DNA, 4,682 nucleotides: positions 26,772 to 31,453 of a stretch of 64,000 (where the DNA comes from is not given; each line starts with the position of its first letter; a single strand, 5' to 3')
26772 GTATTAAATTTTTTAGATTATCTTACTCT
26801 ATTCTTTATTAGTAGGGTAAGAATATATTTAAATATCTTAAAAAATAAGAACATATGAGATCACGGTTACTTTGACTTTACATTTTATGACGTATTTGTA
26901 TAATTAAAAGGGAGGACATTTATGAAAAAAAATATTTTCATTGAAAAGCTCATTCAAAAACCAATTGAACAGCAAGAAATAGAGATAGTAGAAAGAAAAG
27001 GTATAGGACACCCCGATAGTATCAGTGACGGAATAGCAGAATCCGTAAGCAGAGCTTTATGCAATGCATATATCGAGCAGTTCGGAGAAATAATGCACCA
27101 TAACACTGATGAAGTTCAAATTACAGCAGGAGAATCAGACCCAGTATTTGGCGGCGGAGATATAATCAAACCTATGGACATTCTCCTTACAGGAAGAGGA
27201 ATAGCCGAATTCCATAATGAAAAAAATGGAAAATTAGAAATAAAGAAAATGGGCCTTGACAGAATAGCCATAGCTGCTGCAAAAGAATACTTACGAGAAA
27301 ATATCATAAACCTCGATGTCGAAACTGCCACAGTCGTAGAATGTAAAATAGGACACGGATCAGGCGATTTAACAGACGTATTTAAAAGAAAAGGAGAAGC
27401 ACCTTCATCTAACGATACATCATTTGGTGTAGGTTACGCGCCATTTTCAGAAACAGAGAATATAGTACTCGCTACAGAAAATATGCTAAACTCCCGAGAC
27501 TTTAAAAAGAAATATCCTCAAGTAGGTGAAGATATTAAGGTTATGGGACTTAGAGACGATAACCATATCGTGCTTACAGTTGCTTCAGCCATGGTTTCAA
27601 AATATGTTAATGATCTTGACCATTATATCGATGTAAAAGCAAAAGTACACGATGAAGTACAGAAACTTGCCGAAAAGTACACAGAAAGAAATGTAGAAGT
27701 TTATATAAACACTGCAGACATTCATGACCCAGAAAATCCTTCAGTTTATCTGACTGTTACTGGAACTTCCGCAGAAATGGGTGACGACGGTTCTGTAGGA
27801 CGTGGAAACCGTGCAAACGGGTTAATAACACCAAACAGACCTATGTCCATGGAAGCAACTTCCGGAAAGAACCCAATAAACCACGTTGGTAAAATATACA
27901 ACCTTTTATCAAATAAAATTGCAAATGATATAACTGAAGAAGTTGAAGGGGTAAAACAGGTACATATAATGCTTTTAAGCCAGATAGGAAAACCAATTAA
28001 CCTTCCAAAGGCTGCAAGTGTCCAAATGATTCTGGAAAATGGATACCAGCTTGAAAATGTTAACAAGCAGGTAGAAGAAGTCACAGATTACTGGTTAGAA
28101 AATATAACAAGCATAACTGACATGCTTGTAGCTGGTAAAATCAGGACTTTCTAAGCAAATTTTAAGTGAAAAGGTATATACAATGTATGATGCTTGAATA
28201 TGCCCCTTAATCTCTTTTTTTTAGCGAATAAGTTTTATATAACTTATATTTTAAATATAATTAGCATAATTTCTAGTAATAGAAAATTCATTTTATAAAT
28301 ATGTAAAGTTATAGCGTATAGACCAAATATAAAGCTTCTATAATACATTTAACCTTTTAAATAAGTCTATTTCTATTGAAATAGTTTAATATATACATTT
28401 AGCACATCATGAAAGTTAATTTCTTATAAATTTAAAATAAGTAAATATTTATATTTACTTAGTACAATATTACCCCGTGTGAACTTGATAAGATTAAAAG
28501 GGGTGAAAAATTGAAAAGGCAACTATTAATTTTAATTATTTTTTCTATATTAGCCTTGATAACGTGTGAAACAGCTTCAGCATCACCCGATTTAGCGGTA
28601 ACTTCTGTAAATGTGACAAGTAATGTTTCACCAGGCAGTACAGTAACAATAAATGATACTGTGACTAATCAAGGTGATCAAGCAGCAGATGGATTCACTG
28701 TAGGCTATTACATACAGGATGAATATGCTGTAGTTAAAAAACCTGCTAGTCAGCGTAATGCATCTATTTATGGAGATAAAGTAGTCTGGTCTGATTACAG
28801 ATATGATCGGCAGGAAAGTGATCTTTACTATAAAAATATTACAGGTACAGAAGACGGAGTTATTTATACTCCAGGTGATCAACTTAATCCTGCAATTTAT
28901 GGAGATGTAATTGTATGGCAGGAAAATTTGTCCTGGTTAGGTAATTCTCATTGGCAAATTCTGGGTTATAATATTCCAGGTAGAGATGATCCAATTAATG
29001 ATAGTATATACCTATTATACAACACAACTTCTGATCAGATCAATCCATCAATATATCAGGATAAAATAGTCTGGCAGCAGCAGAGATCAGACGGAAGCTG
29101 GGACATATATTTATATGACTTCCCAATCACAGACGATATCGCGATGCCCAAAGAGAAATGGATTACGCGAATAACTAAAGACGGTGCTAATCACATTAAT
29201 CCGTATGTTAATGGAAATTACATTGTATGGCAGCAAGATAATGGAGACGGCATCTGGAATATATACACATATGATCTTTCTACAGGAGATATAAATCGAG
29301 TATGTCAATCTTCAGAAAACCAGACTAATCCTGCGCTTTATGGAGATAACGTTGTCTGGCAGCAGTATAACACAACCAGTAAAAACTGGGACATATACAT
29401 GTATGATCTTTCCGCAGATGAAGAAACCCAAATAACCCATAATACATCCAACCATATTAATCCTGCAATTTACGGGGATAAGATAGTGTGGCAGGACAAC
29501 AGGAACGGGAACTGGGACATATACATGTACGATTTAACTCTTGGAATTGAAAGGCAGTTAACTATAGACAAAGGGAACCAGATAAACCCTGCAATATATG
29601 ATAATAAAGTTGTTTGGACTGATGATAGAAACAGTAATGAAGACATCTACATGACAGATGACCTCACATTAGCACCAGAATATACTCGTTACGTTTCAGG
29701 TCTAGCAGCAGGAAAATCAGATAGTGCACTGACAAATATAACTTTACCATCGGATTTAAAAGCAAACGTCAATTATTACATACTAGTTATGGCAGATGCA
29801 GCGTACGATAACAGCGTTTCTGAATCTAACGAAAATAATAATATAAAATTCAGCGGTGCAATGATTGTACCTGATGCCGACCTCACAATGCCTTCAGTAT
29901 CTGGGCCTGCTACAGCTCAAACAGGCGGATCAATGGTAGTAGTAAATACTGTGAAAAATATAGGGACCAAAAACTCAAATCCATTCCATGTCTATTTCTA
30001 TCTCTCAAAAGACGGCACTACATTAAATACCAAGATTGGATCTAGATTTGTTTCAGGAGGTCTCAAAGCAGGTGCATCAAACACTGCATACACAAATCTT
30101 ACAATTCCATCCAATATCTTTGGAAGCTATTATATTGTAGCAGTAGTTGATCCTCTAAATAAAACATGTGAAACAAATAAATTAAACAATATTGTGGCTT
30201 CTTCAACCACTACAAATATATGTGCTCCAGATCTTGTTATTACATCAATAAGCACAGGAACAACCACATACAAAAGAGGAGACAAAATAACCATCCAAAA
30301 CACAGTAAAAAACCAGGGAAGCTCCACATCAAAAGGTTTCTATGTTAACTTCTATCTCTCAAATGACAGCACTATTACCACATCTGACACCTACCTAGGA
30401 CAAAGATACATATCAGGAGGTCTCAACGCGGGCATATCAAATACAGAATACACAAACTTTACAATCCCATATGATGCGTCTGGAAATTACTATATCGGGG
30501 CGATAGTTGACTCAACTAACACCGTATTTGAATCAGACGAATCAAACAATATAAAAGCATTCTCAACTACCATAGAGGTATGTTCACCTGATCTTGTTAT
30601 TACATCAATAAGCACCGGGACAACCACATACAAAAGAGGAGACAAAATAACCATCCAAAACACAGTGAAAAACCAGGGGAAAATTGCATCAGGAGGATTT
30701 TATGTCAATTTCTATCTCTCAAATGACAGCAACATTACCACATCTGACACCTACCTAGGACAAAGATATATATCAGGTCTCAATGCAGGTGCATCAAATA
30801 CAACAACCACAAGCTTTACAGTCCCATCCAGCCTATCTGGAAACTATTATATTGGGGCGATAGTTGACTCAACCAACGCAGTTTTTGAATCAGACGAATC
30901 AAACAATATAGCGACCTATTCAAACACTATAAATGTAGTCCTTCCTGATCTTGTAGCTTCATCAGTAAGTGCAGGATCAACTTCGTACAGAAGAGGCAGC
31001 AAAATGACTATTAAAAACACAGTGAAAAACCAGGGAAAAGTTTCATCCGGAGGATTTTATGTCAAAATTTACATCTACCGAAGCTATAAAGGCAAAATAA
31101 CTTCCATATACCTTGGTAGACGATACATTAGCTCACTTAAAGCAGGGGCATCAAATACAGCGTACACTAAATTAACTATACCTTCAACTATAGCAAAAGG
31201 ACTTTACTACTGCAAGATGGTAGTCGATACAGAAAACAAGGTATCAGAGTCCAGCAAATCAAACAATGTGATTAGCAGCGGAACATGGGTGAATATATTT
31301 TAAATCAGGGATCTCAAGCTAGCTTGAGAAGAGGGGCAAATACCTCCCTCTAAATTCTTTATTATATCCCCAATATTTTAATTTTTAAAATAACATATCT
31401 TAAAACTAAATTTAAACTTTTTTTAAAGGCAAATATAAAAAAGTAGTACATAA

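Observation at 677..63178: Window-wide family of modular A-tract/T-tract mini-hairpins packed into arrays at 10 or more loci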

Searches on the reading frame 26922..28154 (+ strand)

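Call 36: search_protein_families(library=pfam, proteins=[window:26922-28154:+], max_evalue=0.00001)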
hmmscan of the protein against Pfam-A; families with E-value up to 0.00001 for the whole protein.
window:26922-28154:+ (410 aa): 1 family
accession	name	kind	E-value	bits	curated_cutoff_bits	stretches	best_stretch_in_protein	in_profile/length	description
PF01941.24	AdoMet_Synthase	-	6e-178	592.1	27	1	3-406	1-395/395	S-adenosylmethionine synthetase (AdoMet synthetase)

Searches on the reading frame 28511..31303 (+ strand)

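Call 36: search_protein_families(library=pfam, proteins=[window:28511-31303:+], max_evalue=0.00001)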
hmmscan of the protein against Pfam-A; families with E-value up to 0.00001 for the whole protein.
window:28511-31303:+ (930 aa): 2 families
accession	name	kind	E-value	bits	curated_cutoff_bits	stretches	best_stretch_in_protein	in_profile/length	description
PF07705.17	CARDB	-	1.3e-78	260.1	22.7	5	692-802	1-100/101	CARDB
PF10633.15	NPCBM_assoc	-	3e-07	31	24.4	0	829-905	4-75/78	NPCBM-associated, NEW3 domain of alpha-galactosidase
